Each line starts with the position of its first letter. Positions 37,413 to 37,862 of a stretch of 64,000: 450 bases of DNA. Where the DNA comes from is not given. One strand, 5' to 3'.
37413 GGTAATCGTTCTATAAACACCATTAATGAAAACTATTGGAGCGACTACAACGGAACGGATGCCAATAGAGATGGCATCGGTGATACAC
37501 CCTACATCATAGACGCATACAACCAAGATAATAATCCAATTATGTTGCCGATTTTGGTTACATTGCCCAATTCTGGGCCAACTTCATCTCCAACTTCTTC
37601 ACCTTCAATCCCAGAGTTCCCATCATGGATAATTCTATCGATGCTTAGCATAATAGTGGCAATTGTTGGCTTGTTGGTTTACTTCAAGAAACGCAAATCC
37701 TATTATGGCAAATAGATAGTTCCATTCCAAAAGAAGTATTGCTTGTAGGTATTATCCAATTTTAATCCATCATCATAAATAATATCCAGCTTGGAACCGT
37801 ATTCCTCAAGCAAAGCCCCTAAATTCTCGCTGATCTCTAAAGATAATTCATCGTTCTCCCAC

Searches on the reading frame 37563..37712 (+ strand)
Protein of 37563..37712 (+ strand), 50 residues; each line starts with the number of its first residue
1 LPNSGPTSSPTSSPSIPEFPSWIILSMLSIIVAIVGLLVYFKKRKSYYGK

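Call 11: search_protein_families(library=ncbifam, proteins=[window:37563-37712:+], max_evalue=10)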
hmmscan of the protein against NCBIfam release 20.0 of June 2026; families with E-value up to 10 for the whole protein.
seq(50 aa): 5 families
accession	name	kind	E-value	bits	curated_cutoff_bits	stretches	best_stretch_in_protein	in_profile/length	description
TIGR01167.1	LPXTG_anchor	domain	0.013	16.2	15.9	1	21-45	11-33/34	LPXTG cell wall anchor domain-containing protein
TIGR03024.1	arch_PEF_CTERM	domain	0.029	14.6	23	1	16-45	1-25/25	PEF-CTERM sorting domain-containing protein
NF033507.3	Loki-CTERM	subfamily_domain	0.045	14.1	19.9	1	19-45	4-26/27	Loki-CTERM sorting domain-containing protein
NF009236.0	PRK12586.1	equivalog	0.051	13.3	156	1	26-48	47-69/145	Na+/H+ antiporter subunit G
NF045529.2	Heimdall-CTERM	domain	0.098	13.1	24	1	28-45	8-25/26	Heimdall-CTERM domain-containing surface protein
